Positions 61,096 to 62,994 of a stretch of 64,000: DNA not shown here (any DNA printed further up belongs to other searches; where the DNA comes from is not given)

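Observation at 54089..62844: Nine-gene operon fusing an HdrBCA-MvhD/Flx-type module to an anchorless, atypical FrdB/FrdA-like pair: a candidate uncharacterised electron-bifurcating reductase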

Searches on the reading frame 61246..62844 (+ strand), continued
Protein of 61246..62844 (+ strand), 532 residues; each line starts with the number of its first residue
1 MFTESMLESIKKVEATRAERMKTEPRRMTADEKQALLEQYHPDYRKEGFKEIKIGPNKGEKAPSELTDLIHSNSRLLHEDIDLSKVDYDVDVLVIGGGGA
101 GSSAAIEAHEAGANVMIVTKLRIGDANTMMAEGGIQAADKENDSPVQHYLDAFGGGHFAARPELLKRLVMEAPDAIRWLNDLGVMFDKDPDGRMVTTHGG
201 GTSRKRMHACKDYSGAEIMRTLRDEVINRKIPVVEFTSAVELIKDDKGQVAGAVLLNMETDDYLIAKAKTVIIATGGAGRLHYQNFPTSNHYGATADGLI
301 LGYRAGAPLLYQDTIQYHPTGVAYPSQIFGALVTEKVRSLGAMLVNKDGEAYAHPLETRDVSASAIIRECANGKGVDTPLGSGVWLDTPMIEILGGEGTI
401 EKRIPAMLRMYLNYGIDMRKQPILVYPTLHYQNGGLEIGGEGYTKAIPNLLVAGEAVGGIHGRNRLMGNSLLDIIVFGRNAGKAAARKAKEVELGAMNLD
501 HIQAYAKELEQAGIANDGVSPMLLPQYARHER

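Call 34: list_cluster_members(proteins=[P0122, P0123, P0127, P0131, P0133, P0134, P0135, P0142, P0152])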
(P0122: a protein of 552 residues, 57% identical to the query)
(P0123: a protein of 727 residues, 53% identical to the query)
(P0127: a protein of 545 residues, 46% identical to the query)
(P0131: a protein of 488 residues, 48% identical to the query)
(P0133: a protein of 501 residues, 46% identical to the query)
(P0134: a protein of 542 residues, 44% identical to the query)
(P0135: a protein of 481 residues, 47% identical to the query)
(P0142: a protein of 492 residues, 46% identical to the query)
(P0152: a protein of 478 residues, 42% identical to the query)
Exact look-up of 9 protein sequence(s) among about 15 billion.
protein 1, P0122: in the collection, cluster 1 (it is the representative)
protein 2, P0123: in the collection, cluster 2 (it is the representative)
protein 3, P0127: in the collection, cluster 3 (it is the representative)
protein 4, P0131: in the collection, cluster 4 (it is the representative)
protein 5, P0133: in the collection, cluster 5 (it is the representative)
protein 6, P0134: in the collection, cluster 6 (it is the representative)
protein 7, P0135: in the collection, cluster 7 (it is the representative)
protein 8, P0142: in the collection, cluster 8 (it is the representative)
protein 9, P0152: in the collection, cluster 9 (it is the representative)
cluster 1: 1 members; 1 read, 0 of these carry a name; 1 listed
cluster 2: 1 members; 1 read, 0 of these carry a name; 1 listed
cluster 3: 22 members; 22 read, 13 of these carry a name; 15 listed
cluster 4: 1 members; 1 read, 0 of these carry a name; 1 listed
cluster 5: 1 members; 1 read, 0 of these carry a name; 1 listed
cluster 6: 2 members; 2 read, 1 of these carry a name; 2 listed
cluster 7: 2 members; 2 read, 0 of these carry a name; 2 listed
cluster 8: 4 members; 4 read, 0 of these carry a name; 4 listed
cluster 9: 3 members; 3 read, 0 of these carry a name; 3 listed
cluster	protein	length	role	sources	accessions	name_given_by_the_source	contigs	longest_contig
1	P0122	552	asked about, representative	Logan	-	-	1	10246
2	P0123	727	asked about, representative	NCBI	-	-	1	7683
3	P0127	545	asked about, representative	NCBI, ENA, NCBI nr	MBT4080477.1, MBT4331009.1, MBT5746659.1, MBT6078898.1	MAG: FAD-binding protein [Gammaproteobacteria bacterium] | FAD-binding protein [Gammaproteobacteria bacterium]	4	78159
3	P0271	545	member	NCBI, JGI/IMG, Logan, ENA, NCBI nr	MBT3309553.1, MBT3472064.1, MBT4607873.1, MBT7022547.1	MAG: FAD-binding protein [Gammaproteobacteria bacterium] | succinate dehydrogenase / fumarate reductase flavoprotein subunit/L-aspartate oxidase | FAD-binding protein [Gammaproteobacteria bacterium]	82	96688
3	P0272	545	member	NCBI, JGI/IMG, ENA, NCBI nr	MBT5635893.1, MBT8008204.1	MAG: FAD-binding protein [Gammaproteobacteria bacterium] | FAD-binding protein [Gammaproteobacteria bacterium]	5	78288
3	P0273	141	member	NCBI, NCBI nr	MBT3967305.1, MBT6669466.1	MAG: FAD-binding protein, partial [Gammaproteobacteria bacterium] | FAD-binding protein [Gammaproteobacteria bacterium]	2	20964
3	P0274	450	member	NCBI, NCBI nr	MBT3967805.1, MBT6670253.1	MAG: FAD-binding protein, partial [Gammaproteobacteria bacterium] | FAD-binding protein [Gammaproteobacteria bacterium]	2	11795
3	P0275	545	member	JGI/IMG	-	succinate dehydrogenase / fumarate reductase flavoprotein subunit/L-aspartate oxidase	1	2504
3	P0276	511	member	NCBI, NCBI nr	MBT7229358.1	MAG: FAD-binding protein, partial [Gammaproteobacteria bacterium] | FAD-binding protein [Gammaproteobacteria bacterium]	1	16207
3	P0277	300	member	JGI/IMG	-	succinate dehydrogenase / fumarate reductase flavoprotein subunit/L-aspartate oxidase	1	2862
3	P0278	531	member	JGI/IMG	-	succinate dehydrogenase / fumarate reductase flavoprotein subunit/L-aspartate oxidase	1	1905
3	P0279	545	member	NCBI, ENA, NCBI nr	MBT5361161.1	MAG: FAD-binding protein [Gammaproteobacteria bacterium] | FAD-binding protein [Gammaproteobacteria bacterium]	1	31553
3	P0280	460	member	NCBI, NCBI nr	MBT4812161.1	MAG: FAD-binding protein, partial [Thiotrichales bacterium] | FAD-binding protein [Thiotrichales bacterium]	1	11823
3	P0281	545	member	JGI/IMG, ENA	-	succinate dehydrogenase / fumarate reductase flavoprotein subunit/L-aspartate oxidase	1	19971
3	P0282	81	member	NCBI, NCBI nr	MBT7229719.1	MAG: L-aspartate oxidase, partial [Gammaproteobacteria bacterium] | L-aspartate oxidase [Gammaproteobacteria bacterium]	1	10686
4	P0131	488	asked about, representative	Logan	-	-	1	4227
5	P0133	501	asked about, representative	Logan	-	-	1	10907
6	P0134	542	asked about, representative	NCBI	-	-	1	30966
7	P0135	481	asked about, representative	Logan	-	-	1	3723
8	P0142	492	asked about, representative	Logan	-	-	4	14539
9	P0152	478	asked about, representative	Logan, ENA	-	-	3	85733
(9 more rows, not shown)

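Call 48: find_homologous_proteins(query=P0127, max_evalue=1e-10)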
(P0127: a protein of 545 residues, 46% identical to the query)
Query P0127 (545 aa): 8000 proteins with E <= 1e-10 among 8000 candidates; the best 120 are listed.
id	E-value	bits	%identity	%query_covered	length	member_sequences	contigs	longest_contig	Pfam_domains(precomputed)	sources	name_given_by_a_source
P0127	0.0e+0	1246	100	100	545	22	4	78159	PF01266.31,PF00890.31,PF07992.21,PF03486.21,PF01134.29,PF12831.14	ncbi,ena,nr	ncbi:MAG: FAD-binding protein [Gammaproteobacteria bacterium]|nr:FAD-binding protein [Gammaproteobac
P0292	0.0e+0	1061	85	100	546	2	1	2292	PF01266.31,PF00890.31,PF07992.21,PF03486.21,PF01134.29,PF12831.14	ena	-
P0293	0.0e+0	1049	84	99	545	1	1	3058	PF01266.31,PF00890.31,PF07992.21,PF03486.21,PF01134.29,PF12831.14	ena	-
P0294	0.0e+0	1045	83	100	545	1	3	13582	PF01266.31,PF00890.31,PF07992.21,PF03486.21,PF01134.29,PF12831.14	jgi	jgi:L-aspartate oxidase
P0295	0.0e+0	1038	83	99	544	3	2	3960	PF01266.31,PF00890.31,PF07992.21,PF03486.21,PF12831.14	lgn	-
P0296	0.0e+0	1036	82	100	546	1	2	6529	PF01266.31,PF00890.31,PF07992.21,PF03486.21,PF01134.29,PF12831.14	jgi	jgi:L-aspartate oxidase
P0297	0.0e+0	1026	82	100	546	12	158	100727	PF01266.31,PF00890.31,PF07992.21,PF03486.21,PF12831.14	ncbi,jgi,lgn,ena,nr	ncbi:MAG: FAD-binding protein [Gammaproteobacteria bacterium]|jgi:succinate dehydrogenase / fumarate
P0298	0.0e+0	1026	83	98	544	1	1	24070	PF01266.31,PF00890.31,PF07992.21,PF03486.21,PF12831.14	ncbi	-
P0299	0.0e+0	1025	82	99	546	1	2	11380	PF01266.31,PF00890.31,PF07992.21,PF03486.21,PF01134.29,PF12831.14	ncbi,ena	-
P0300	0.0e+0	1023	83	99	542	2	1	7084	PF01266.31,PF00890.31,PF07992.21,PF03486.21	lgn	-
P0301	0.0e+0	1018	82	100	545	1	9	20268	PF01266.31,PF00890.31,PF07992.21,PF03486.21,PF01134.29,PF12831.14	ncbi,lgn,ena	-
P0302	0.0e+0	1014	82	99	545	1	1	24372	PF01266.31,PF00890.31,PF07992.21,PF03486.21,PF12831.14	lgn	-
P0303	0.0e+0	1013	81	99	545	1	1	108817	PF01266.31,PF00890.31,PF07992.21,PF03486.21,PF01134.29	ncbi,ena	-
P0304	8.4e-296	1000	79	99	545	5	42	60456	PF01266.31,PF00890.31,PF07992.21,PF03486.21,PF01134.29,PF12831.14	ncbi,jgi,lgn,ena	-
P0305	7.6e-294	993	80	99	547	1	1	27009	PF01266.31,PF00890.31,PF07992.21,PF03486.21,PF01134.29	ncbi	-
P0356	3.4e-245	833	69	98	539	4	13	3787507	PF01266.31,PF00890.31,PF07992.21,PF03486.21,PF01134.29,PF12831.14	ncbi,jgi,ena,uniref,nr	ncbi:Aspartate oxidase [endosymbiont of Ridgeia piscesae]|jgi:succinate dehydrogenase / fumarate red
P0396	7.0e-242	822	67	99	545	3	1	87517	PF01266.31,PF00890.31,PF07992.21,PF03486.21,PF01134.29,PF12831.14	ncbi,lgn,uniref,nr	ncbi:FAD-dependent oxidoreductase [Thiorhodococcus minor]|uniref:FAD-dependent oxidoreductase n=1 Ta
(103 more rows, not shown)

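Call 49: find_encoding_contigs(protein=P0356, flank=10000, max_places=2)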
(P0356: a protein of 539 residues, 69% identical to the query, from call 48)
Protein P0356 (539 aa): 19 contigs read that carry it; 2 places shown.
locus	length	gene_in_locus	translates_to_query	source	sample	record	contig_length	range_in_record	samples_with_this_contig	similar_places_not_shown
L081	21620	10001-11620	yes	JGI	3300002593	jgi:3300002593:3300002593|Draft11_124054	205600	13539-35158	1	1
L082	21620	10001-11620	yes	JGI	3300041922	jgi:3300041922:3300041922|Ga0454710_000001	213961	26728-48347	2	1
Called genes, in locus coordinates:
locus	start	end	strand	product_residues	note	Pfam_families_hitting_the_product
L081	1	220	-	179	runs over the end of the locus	PF04351:PilP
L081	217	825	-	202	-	PF04350:PilO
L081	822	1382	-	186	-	PF05137:PilN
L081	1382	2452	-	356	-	PF11104:PilM_2, PF06723:MreB_Mbl (faint), PF14450:FtsA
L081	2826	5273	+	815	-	PF00912:Transgly, PF17092:PCB_OB, PF00905:Transpeptidase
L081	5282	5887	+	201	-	-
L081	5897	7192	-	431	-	PF00285:Citrate_synt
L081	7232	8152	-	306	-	PF00056:Ldh_1_N, PF02866:Ldh_1_C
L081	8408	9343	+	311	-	PF00056:Ldh_1_N, PF02866:Ldh_1_C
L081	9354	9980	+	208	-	PF13510:Fer2_4, PF13187:Fer4_9 (faint), PF13534:Fer4_17 (faint)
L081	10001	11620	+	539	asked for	PF03486:HI0933_like (weak), PF07992:Pyr_redox_2 (weak), PF00890:FAD_binding_2, PF01134:GIDA (weak), PF01266:DAO, PF12831:FAD_oxidored (weak)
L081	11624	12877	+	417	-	PF01512:Complex1_51K, PF10531:SLBB, PF22461:SLBB_2 (weak), PF10589:NADH_4Fe-4S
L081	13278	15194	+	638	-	PF01558:POR, PF01855:POR_N, PF02780:Transketolase_C (faint), PF17147:PFOR_II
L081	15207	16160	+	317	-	PF02775:TPP_enzyme_C, PF12367:PFO_beta_C (weak)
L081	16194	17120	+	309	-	-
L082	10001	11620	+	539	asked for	PF03486:HI0933_like (weak), PF07992:Pyr_redox_2 (weak), PF00890:FAD_binding_2, PF01134:GIDA (weak), PF01266:DAO, PF12831:FAD_oxidored (weak)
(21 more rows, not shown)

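Call 50: find_encoding_contigs(protein=P0127, flank=10000, max_places=1)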
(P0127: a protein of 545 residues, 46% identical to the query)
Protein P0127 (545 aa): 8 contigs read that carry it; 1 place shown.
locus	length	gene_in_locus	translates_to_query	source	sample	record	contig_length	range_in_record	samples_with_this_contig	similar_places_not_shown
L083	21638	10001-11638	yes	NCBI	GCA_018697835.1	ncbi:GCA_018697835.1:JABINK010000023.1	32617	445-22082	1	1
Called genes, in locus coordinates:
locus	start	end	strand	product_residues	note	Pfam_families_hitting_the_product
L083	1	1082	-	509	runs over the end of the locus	?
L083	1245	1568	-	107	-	PF13442:Cytochrome_CBB3, PF00034:Cytochrom_C (weak)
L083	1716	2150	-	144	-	PF02635:DsrE (weak)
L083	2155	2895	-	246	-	-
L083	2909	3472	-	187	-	PF04542:Sigma70_r2, PF08281:Sigma70_r4_2, PF04545:Sigma70_r4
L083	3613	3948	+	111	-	PF11743:DUF3301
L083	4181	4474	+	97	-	PF00581:Rhodanese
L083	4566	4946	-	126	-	PF02261:Asp_decarbox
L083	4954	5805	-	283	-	PF02569:Pantoate_ligase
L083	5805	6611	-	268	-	PF02548:Pantoate_transf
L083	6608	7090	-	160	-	PF01288:HPPK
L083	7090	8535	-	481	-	PF01743:PolyA_pol, PF12627:PolyA_pol_RNAbd, PF12626:PolyA_pol_arg_C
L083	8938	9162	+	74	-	-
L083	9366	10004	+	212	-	PF13510:Fer2_4 (weak), PF12838:Fer4_7 (faint), PF13183:Fer4_8 (faint), PF13534:Fer4_17 (faint), PF13746:Fer4_18 (faint), PF13187:Fer4_9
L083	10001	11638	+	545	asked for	PF00890:FAD_binding_2, PF01134:GIDA (faint), PF01266:DAO, PF03486:HI0933_like (weak), PF07992:Pyr_redox_2 (faint), PF12831:FAD_oxidored (faint)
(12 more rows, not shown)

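Call 51: find_encoding_contigs(protein=P0396, flank=10000, max_places=1)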
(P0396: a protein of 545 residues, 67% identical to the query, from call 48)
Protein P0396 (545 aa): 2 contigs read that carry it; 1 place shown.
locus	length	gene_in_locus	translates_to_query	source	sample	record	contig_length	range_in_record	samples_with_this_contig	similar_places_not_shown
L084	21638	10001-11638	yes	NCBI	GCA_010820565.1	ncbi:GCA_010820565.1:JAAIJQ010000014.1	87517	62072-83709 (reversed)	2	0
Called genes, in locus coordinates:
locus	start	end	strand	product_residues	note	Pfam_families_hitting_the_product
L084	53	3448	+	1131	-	PF13643:DUF4145 (faint), PF04851:ResIII, PF00270:DEAD (weak), PF18766:SWI2_SNF2, PF00271:Helicase_C, PF08463:EcoEI_R_C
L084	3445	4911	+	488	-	PF12161:HsdM_N (weak), PF02384:N6_Mtase, PF01170:UPF0020, PF07669:Eco57I (weak)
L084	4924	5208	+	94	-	PF10387:DUF2442 (weak)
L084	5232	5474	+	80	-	-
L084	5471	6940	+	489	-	PF01420:Methylase_S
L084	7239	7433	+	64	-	-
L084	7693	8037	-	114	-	-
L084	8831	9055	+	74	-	-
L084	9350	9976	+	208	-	PF13183:Fer4_8 (faint), PF13534:Fer4_17 (faint), PF13187:Fer4_9 (weak)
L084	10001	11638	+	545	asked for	PF00890:FAD_binding_2, PF01134:GIDA, PF01266:DAO, PF03486:HI0933_like (weak), PF07992:Pyr_redox_2 (weak), PF12831:FAD_oxidored (weak)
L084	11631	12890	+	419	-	PF01512:Complex1_51K, PF10531:SLBB (weak), PF10589:NADH_4Fe-4S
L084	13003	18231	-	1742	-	PF00270:DEAD, PF00271:Helicase_C, PF00580:UvrD-helicase, PF13245:AAA_19, PF00580:UvrD-helicase, PF13361:UvrD_C, PF13538:UvrD_C_2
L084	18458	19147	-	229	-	-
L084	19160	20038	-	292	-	PF02558:ApbA (weak), PF03446:NAD_binding_2, PF03807:F420_oxidored (weak), PF14833:NAD_binding_11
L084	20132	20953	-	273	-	PF08501:Shikimate_dh_N, PF01488:Shikimate_DH, PF18317:SDH_C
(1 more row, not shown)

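Call 57: search_protein_families(library=ncbifam, proteins=[L006:1878-2825:+, L020:12940-13782:+, L036:12461-13021:+, L079:1443-2819:+, L036:13058-14305:+], max_evalue=0.00001)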
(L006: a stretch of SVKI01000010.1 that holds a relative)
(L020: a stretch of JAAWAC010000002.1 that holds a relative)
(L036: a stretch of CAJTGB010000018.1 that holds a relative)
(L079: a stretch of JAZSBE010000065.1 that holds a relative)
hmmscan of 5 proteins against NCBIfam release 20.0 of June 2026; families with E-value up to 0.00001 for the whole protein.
L006:1878-2825:+ (315 aa): 10 families
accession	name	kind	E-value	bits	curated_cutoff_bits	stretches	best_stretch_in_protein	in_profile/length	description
NF000824.0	PRK00066.1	subfamily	1.7e-104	349.5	339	1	3-313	7-314/316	L-lactate dehydrogenase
TIGR01771.1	L-LDH-NAD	equivalog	9.9e-102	340.3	303.55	1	7-307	1-298/299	L-lactate dehydrogenase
NF004863.0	PRK06223.1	subfamily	3.4e-83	279.4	283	1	3-313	4-307/313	malate dehydrogenase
TIGR01763.1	MalateDH_bact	equivalog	1.1e-63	215.2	351.85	1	4-310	3-302/305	malate dehydrogenase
NF041314.1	Malate_DH_Halo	equivalog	4e-49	167.4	550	1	4-311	3-301/304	malate dehydrogenase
TIGR01772.1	MDH_euk_gproteo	equivalog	5.2e-21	75.2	273.05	1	4-311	1-305/313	malate dehydrogenase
NF003916.0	PRK05442.1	equivalog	2.8e-13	49.5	271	1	11-307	15-317/328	malate dehydrogenase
TIGR01759.1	MalateDH-SF1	subfamily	3.2e-12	46.1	345.65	1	11-306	13-320/327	malate dehydrogenase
TIGR01758.1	MDH_euk_cyt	equivalog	7.2e-09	35.5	470.4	1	57-245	63-251/324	malate dehydrogenase, NAD-dependent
TIGR01756.1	LDH_protist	equivalog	1.1e-06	28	486.25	1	67-182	58-175/313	lactate dehydrogenase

L020:12940-13782:+ (280 aa): 6 families
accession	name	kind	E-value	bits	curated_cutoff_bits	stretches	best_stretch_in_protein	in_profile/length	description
NF004885.0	PRK06246.1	equivalog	2e-126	421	276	1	1-280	1-279/279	fumarate hydratase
TIGR00722.1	ttdA_fumA_fumB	subfamily_domain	2.1e-94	315.7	100.65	1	9-279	1-272/273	hydrolyase, tartrate alpha subunit/fumarate domain protein, Fe-S type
NF006084.0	PRK08230.1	equivalog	3.3e-52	177.4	365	1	4-276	9-283/303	L(+)-tartrate dehydratase subunit alpha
NF011920.0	PRK15391.1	subfamily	3.2e-23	81.8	1094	1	47-275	86-323/548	class I fumarate hydratase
NF011919.0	PRK15390.1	equivalog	1.1e-20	73.4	1105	1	44-275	83-323/548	class I fumarate hydratase FumA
NF011921.0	PRK15392.1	equivalog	2.1e-19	69.5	1060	1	49-275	87-322/550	class I fumarate hydratase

L036:12461-13021:+ (186 aa): 8 families
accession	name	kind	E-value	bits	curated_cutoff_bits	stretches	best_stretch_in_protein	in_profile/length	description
NF005310.0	PRK06842.1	equivalog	4.5e-88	293.8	238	1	3-184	2-183/185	Fe-S-containing hydro-lyase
TIGR00723.1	ttdB_fumA_fumB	subfamily_domain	9.8e-50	168.8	145.15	1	16-175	4-168/169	FumA C-terminus/TtdB family hydratase beta subunit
NF006253.0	PRK08395.1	equivalog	2.2e-40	138.1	244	1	4-175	3-164/166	fumarate hydratase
NF004708.0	PRK06043.1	equivalog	3.5e-39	134.4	269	1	5-177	4-179/192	fumarate hydratase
NF011920.0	PRK15391.1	subfamily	1.3e-35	122.7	1094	1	24-175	383-536/548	class I fumarate hydratase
NF011919.0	PRK15390.1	equivalog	3.2e-35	121.4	1105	1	25-175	384-536/548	class I fumarate hydratase FumA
NF011921.0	PRK15392.1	equivalog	2.6e-31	108.8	1060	1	13-175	372-535/550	class I fumarate hydratase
NF006082.0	PRK08228.1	equivalog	3.2e-25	88.8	264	1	2-184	2-189/205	L(+)-tartrate dehydratase subunit beta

L079:1443-2819:+ (458 aa): 17 families
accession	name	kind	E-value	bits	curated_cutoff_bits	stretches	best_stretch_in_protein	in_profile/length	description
TIGR00979.1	fumC_II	equivalog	1e-209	697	664.75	1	3-458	1-457/458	class II fumarate hydratase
NF009089.0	PRK12425.1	equivalog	3.3e-172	573.5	840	1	4-458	3-458/464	class II fumarate hydratase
NF008909.0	PRK12273.1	subfamily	4.8e-154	513.7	510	1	2-458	4-462/474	aspartate ammonia-lyase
TIGR00839.1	aspA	equivalog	1.3e-134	449.6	681.2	1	4-458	1-457/468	aspartate ammonia-lyase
NF011092.0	PRK14515.1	subfamily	1.3e-116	390.3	876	1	3-457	11-465/479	aspartate ammonia-lyase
TIGR00928.1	purB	equivalog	1.2e-22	80.3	326.2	1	134-414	93-365/436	adenylosuccinate lyase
NF006554.0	PRK09053.1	equivalog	4.1e-17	62.1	595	1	131-420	102-388/453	3-carboxy-cis,cis-muconate cycloisomerase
TIGR02426.1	protocat_pcaB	equivalog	7.8e-17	61.2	355.75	1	134-341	95-291/338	3-carboxy-cis,cis-muconate cycloisomerase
TIGR00838.1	argH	equivalog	1.3e-15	57.3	279.5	1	130-345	99-304/455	argininosuccinate lyase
NF006500.1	PRK08937.2-4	subfamily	6.6e-13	48.2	626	1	154-356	122-316/448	adenylosuccinate lyase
NF004631.0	PRK05975.1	equivalog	1.7e-12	47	371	1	130-334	100-291/352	3-carboxy-cis,cis-muconate cycloisomerase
NF008964.0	PRK12308.1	equivalog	2.4e-11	42.7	657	1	132-347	103-308/624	argininosuccinate lyase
NF052536.2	CoM_syn_XcbD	exception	3.9e-11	42.3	600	1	150-407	118-367/443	3-sulfopropionylcysteine synthase XcbD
NF052556.1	NtrsucLyaStm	equivalog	1.5e-09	37.2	650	1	136-420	116-407/466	nitrosuccinate lyase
NF006764.0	PRK09285.1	equivalog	1.1e-08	33.9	446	1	126-329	111-308/456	adenylosuccinate lyase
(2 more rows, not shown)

L036:13058-14305:+ (415 aa): 4 families
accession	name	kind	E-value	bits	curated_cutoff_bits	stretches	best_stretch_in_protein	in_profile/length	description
NF003007.0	PRK03818.1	equivalog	2.7e-42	145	449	2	27-244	5-212/553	putative transporter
TIGR03802.1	Asp_Ala_antiprt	equivalog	2.6e-41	141.9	546.95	3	248-414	388-561/562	aspartate-alanine antiporter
TIGR01625.1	YidE_YbjL_dupl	subfamily_domain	1e-39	135.8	71.95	2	256-399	2-154/154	AspT/YidE/YbjL antiporter duplication domain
NF003440.0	PRK04972.1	equivalog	1.1e-32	113.6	645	2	31-233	16-204/561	aspartate:alanine antiporter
